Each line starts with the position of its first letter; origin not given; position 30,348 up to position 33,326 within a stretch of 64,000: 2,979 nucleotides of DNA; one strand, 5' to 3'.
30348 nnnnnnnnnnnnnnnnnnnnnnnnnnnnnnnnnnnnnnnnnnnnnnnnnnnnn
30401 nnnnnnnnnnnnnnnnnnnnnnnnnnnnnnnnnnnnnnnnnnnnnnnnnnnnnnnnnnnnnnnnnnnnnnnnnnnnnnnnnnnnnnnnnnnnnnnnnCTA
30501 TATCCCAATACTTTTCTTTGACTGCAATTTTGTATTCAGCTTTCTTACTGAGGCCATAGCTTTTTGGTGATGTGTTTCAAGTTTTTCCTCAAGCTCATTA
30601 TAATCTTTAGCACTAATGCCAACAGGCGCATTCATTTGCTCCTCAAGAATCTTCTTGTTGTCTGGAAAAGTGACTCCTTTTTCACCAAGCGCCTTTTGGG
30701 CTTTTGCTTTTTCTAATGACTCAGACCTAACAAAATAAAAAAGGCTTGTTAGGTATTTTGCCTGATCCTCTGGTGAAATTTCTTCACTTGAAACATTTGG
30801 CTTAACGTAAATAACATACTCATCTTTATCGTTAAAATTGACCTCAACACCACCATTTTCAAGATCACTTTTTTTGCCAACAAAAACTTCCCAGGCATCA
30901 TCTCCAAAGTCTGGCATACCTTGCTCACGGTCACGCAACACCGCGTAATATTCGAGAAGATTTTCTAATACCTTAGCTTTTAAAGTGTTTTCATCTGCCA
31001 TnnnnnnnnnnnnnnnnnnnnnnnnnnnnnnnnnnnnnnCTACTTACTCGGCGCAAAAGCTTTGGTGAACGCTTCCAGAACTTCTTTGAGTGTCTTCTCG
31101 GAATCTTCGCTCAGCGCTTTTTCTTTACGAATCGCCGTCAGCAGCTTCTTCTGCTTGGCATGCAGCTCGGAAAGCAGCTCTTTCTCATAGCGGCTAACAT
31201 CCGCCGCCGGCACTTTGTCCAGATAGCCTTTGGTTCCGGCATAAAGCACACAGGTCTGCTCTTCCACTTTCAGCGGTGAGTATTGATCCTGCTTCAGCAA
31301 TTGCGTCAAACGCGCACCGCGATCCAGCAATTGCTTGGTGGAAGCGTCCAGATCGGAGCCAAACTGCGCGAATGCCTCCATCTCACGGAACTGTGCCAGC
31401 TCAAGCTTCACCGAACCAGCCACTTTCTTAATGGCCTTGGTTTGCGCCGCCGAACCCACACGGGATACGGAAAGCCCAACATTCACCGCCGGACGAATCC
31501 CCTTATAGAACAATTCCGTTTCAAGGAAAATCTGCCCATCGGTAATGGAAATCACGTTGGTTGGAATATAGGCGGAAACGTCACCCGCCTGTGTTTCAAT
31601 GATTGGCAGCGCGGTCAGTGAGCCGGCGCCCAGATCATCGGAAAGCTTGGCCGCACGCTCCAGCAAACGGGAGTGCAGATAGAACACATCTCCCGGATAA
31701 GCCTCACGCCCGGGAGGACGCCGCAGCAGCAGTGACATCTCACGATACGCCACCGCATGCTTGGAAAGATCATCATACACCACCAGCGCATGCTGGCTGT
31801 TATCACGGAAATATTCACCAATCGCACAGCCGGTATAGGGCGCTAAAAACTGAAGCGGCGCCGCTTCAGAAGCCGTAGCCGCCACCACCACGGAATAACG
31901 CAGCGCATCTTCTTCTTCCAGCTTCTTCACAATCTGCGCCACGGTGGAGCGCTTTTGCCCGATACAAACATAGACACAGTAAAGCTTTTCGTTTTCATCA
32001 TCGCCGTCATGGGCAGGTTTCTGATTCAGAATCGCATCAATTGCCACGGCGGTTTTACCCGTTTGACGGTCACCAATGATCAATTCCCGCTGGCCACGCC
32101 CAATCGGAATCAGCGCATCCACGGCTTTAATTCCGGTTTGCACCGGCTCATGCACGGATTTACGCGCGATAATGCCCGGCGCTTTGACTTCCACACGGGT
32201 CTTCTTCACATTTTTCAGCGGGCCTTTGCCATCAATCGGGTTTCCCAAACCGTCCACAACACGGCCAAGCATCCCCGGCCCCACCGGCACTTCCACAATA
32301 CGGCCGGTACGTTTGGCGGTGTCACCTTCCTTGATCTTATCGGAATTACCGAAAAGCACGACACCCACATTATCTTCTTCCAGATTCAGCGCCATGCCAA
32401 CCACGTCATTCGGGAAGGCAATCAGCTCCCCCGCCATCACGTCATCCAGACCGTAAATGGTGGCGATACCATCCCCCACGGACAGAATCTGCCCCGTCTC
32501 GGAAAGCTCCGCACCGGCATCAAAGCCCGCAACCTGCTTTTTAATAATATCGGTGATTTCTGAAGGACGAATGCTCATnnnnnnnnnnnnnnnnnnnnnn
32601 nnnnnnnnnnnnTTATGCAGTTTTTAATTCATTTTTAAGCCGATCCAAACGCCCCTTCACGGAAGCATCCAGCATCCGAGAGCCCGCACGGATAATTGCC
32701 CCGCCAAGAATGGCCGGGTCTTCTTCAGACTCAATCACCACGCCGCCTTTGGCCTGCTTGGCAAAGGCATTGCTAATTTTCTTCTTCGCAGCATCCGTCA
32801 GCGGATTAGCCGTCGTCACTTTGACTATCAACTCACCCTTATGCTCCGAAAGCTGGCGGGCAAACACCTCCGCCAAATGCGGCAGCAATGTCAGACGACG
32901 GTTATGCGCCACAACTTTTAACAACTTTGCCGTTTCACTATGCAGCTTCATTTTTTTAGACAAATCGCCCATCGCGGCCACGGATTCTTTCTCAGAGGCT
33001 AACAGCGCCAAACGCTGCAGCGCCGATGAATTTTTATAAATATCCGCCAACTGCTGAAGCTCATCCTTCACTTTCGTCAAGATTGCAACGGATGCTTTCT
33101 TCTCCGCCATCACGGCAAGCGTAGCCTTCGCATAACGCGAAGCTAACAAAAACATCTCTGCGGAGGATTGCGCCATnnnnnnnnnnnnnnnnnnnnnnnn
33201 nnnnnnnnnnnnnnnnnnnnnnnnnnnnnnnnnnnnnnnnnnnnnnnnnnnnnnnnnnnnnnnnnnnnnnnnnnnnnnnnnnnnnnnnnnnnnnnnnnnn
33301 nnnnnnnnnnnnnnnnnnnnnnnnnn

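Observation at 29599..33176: F1 ATP synthase operon interrupted by a foreign ORF and lacking atpD-atpC downstream of atpG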

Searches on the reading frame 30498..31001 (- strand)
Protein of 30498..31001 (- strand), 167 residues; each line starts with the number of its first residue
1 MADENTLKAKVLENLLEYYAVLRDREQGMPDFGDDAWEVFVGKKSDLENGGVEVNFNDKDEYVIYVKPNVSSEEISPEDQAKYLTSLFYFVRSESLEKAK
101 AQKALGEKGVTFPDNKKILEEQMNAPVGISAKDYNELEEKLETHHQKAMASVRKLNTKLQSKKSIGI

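Call 3: search_protein_families(library=pfam, proteins=[window:30498-31001:-], max_evalue=0.01)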
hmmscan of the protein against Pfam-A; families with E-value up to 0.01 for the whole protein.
window:30498-31001:- (167 aa): 0 families

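Call 7: find_homologous_proteins(query=window:30498-31001:-, max_evalue=0.001)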
Query window:30498-31001:- (167 aa): 1 proteins with E <= 0.001 among 99 candidates.
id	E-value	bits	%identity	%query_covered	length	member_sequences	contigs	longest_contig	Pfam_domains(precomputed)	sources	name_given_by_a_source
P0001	2.9e-102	357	100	100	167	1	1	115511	-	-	-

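Call 9: find_encoding_contigs(protein=window:30498-31001:-, flank=10000)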
Protein window:30498-31001:- (167 aa): 1 contig read that carries it; 1 place shown.
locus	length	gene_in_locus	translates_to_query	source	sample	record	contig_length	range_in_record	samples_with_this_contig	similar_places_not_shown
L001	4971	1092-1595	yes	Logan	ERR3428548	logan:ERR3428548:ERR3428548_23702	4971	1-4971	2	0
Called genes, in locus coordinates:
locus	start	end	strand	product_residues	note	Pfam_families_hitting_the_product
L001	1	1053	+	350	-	?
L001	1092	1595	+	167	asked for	-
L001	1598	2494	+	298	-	PF00231:ATP-synt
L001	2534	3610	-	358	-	PF01656:CbiA, PF09140:MipZ, PF10609:ParA, PF13614:AAA_31 (weak)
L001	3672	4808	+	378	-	PF12221:HflK_N, PF01145:Band_7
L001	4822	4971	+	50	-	?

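Call 16: search_protein_families(library=phrogs, proteins=[window:30498-31001:-], max_evalue=1)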
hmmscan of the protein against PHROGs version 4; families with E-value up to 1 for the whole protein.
window:30498-31001:- (167 aa): 2 families
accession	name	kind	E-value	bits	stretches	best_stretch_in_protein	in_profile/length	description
phrog_11035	-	unknown function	0.015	16.7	1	48-86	39-77/85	-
phrog_25600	-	unknown function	0.1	13.5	1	5-76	4-72/121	-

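Call 20: search_protein_representatives(protein=window:30498-31001:-)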
Query: 167 residues. Proteins with E-value up to 0.001 (for the whole library): 1; up to 1e-10: 1; up to 1e-30: 1. The best 1 are listed.
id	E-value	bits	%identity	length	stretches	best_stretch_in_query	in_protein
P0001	9.2e-103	356.9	100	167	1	1-167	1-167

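Call 27: predict_structure(protein=window:30498-31001:-)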
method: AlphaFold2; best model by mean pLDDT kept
length: 167 residues; sequences in the alignment: 1
mean_pLDDT: 47.1   pTM: 0.34
mean pLDDT of the five models: 47.1, 45.5, 44.3, 41.7, 40.5
residues with pLDDT >= 90: 0; 70-90: 0; 50-70: 67; < 50: 100
segments of 3 or more residues with pLDDT < 50: 44-64, 92-106, 108-160, 163-167
pLDDT, mean of each block of 10 residues (from residue 1): 52 57 52 58 47 44 50 54 53 46 38 39 35 43 43 43 44
secondary structure, 60 per line:
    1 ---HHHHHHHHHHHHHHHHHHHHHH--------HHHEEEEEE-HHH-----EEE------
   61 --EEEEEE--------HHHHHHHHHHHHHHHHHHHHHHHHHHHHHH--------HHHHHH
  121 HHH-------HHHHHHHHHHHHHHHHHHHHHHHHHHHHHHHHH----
elements in order: H4-25 E37-42 E52-54 E63-68 H77-106 H115-123 H131-163

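Call 35: search_protein_families(library=padloc, proteins=[window:30498-31001:-], max_evalue=1)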
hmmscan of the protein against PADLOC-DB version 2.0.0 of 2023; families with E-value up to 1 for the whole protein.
window:30498-31001:- (167 aa): 0 families

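Call 36: search_protein_families(library=pfam, proteins=[window:30498-31001:-], max_evalue=5)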
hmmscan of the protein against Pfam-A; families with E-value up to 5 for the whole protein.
window:30498-31001:- (167 aa): 2 families
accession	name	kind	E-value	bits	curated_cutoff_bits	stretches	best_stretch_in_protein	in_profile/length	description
PF23449.2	CBM-like_CFAP184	-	0.09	13.5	27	1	89-153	26-90/111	CFAP184 CBM-like domain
PF08861.15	DUF1828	-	0.14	12.9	22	1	56-118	5-68/91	Domain of unknown function DUF1828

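Call 37: search_solved_structures(query=window:30498-31001:-, max_evalue=10)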
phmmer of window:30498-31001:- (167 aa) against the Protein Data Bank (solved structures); distinct sequences matched with E-value up to 10: 2.
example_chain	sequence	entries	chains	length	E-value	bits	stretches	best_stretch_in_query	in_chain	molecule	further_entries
7v8n_A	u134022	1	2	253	0.02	18.1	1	32-95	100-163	AT-rich interactive domain-containing protein 4A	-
5zum_A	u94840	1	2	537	0.39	13.9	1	73-131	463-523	dipeptidyl-peptidase III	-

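Call 51: fold_search(model_id=the predicted structure, library=pdb)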
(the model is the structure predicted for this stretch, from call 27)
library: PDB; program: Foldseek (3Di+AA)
matches with E <= 10: 106; with E <= 0.001: 0
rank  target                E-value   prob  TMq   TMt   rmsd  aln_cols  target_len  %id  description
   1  6r0y_G                9.6e-01  0.07  0.20  0.17  33.1       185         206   12  Thermus thermophilus V/A-type ATPase/synthase, rotational state 3 (released 2019-08-28)
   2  6dec_D                1.2e+00  0.04  0.16  0.11  13.8       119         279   11  Crystal structure of Bos taurus Arp2/3 complex binding with C-terminus of Homo sapiens SPIN90 (released 2018-10-24)
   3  4zm5_B                1.2e+00  0.15  0.28  0.21   8.7       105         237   12  Shigella flexneri lipopolysaccharide O-antigen chain-length regulator WzzBSF - A107P mutant (released 2016-03-23)
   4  2p9u_D                1.2e+00  0.08  0.24  0.16  15.5       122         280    8  Crystal structure of bovine Arp2/3 complex co-crystallized with AMP-PNP and calcium (released 2007-05-29)
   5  8tah_D                1.3e+00  0.03  0.16  0.10  14.7       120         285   12  Cryo-EM structure of Cortactin-bound to Arp2/3 complex (released 2023-09-27)
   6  4zm5_A                1.4e+00  0.14  0.27  0.21   8.9       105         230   12  Shigella flexneri lipopolysaccharide O-antigen chain-length regulator WzzBSF - A107P mutant (released 2016-03-23)
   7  1u2v_D                1.7e+00  0.06  0.20  0.14  11.1       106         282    8  Crystal structure of Arp2/3 complex with bound ADP and calcium (released 2004-11-09)
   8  4e2h_B                1.8e+00  0.13  0.27  0.21   8.7       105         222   13  Crystal structure of the periplasmic domain of Shigella flexneri WzzB (released 2012-03-28)
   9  6yw6_D                1.9e+00  0.06  0.20  0.14  11.2       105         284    8  Cryo-EM structure of the ARP2/3 1B5CL isoform complex. (released 2020-07-22)
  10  3b8p_C                2.2e+00  0.08  0.28  0.26  19.0       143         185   10  Fragment of WzzB, Polysaccharide Co-polymerase from Salmonella Typhimurium (released 2008-01-22)
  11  2zxx_C                2.2e+00  0.06  0.21  0.19  16.8       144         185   11  Crystal structure of Cdt1/geminin complex (released 2009-02-17)
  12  1tyq_D                2.2e+00  0.06  0.23  0.16  15.5       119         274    8  Crystal structure of Arp2/3 complex with bound ATP and calcium (released 2004-11-09)
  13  1k8k_D                2.2e+00  0.04  0.18  0.13  11.7       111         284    9  Crystal Structure of Arp2/3 Complex (released 2001-12-07)
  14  5k8m_C                2.4e+00  0.05  0.20  0.11   9.6        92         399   17  Apo 5-nitroanthranilate aminohydrolase (released 2016-10-05)
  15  2zxx_F                2.4e+00  0.04  0.20  0.19  16.4       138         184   11  Crystal structure of Cdt1/geminin complex (released 2009-02-17)
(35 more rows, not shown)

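Call 57: find_related_loci(query=window:30498-31001:-, collection=viral_contigs, flank=5000)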
Query window:30498-31001:- (167 aa) in viral_contigs; peptide patterns used: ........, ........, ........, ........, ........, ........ (x = any residue, [..] = any of these).
50 stretches matched a pattern, but none encodes a relative of the query by tblastn (E <= 1e-3).

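Call 58: find_related_loci(query=window:30498-31001:-, collection=metagenome_contigs, flank=8000)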
Query window:30498-31001:- (167 aa) in metagenome_contigs; peptide patterns used: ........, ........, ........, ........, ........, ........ (x = any residue, [..] = any of these).
422 stretches matched a pattern, but none encodes a relative of the query by tblastn (E <= 1e-3).

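Call 59: search_dna_similar(query=window:30498-31001:-, collection=phages, mode=protein, max_evalue=1)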
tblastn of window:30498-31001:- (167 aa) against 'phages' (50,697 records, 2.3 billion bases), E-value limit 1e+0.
No match.

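Call 60: search_dna_similar(query=window:30498-31001:-, collection=plasmids, mode=protein, max_evalue=1)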
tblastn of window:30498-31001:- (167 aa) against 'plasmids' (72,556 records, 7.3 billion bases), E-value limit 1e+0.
No match.

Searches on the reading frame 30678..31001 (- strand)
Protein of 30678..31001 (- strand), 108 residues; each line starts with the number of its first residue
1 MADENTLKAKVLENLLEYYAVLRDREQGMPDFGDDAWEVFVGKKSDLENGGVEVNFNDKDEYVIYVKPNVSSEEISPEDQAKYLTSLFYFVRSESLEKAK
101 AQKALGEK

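Call 73: predict_structure(protein=window:30678-31001:-)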
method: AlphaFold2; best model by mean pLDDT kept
length: 108 residues; sequences in the alignment: 1
mean_pLDDT: 66.0   pTM: 0.55
mean pLDDT of the five models: 66.0, 60.9, 59.7, 58.1, 40.1
residues with pLDDT >= 90: 0; 70-90: 36; 50-70: 70; < 50: 2
segments of 3 or more residues with pLDDT < 50: none
pLDDT, mean of each block of 10 residues (from residue 1): 67 75 71 72 62 58 64 70 69 62 56
secondary structure, 60 per line:
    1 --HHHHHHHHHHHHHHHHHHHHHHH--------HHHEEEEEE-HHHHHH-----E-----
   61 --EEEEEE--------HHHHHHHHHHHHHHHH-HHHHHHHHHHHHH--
elements in order: H3-25 E37-42 H44-49 E63-68 H77-92 H94-106

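Call 77: fold_search(model_id=the predicted structure, library=pdb)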
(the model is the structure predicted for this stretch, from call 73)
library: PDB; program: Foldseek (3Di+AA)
matches with E <= 10: 76; with E <= 0.001: 0
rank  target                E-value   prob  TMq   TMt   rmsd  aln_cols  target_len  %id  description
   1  9a5o_B                4.2e-01  0.09  0.24  0.05  17.9       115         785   12  Integrative model of YABR-MUTS2 by crosslinking MS and deep learning (released 2024-09-18)
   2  7qru_E                1.2e+00  0.04  0.20  0.14  13.2       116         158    8  Structure of Bacillus pseudofirmus Mrp antiporter complex, monomer (released 2022-11-09)
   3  2zxx_F                1.4e+00  0.08  0.24  0.15  11.2        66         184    9  Crystal structure of Cdt1/geminin complex (released 2009-02-17)
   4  8tah_D                1.5e+00  0.08  0.32  0.15  10.0        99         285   13  Cryo-EM structure of Cortactin-bound to Arp2/3 complex (released 2023-09-27)
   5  3ufc                  2.1e+00  0.08  0.32  0.16   7.2        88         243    8  Characterization of a Cas6-related gene from Pyrococcus furiosus (released 2012-03-21)
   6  9kce_A                2.1e+00  0.04  0.22  0.07  17.8       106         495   11  Crystal Structure of the ATP analog-bound closed state of Thermotoga maritima MutS2 (released 2025-09-10)
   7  2zxx_C                2.2e+00  0.06  0.24  0.15  12.3        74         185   11  Crystal structure of Cdt1/geminin complex (released 2009-02-17)
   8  6dec_D                2.4e+00  0.08  0.33  0.16  10.0       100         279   13  Crystal structure of Bos taurus Arp2/3 complex binding with C-terminus of Homo sapiens SPIN90 (released 2018-10-24)
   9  8os6_H                2.4e+00  0.06  0.19  0.21  13.6        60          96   10  Structure of a GFRA1/GDNF LICAM complex (released 2023-11-29)
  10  3kdk_B                2.4e+00  0.03  0.20  0.14  13.1       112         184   12  Structure of the C-terminal domain of Bacillus subtilis MutL bound to Zn2+ (released 2010-07-21)
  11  6wlz_G                2.5e+00  0.05  0.28  0.18   9.3       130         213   12  The V1 region of human V-ATPase in state 1 (focused refinement) (released 2020-11-11)
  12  4qpr                  2.7e+00  0.07  0.33  0.27   8.8       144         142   13  CRYSTAL STRUCTURE OF GAF DOMAIN of POTASSIUM SENSOR HISTIDINE KINASE KDPD FROM ESCHERICHIA COLI (released 2015-09-02)
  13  9kce_C                3.2e+00  0.02  0.18  0.06  22.2       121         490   12  Crystal Structure of the ATP analog-bound closed state of Thermotoga maritima MutS2 (released 2025-09-10)
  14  2d7v_B                3.7e+00  0.07  0.35  0.26   7.3        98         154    8  Structure of OsmC-like Protein of Unknown Function VCA0330 from Vibrio cholerae O1 biovar eltor str. N16961 (released 2006-01-10)
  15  9crq_L                3.7e+00  0.02  0.19  0.17  12.4       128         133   12  Post-targeting aCascade Type IA CRISPR-Cas Surveillance Complexes (released 2025-08-13)
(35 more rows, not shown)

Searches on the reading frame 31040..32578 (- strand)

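Call 3: search_protein_families(library=pfam, proteins=[window:31040-32578:-], max_evalue=0.01)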
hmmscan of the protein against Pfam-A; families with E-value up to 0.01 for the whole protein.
window:31040-32578:- (512 aa): 4 families
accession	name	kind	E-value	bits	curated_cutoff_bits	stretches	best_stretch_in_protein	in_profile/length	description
PF00006.31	ATP-synt_ab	-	1.4e-82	276.9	29.5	1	149-372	1-213/213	ATP synthase alpha/beta family, nucleotide-binding domain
PF00306.32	ATP-synt_ab_C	-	9e-49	165.5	27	1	379-504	1-126/126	ATP synthase alpha/beta chain, C terminal domain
PF02874.29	ATP-synt_ab_N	-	1.1e-16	61.5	20.9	1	26-92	3-69/69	ATP synthase alpha/beta family, beta-barrel domain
PF09378.16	HAS-barrel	-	0.0021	18.6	25.2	1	28-89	5-89/90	HAS barrel domain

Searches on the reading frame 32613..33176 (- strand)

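Call 3: search_protein_families(library=pfam, proteins=[window:32613-33176:-], max_evalue=0.01)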
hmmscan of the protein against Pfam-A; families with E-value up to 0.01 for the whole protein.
window:32613-33176:- (187 aa): 1 family
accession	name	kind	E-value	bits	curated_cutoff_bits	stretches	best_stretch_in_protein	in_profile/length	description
PF00213.23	OSCP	-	9.1e-37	127.2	22.3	1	11-184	1-172/172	ATP synthase delta (OSCP) subunit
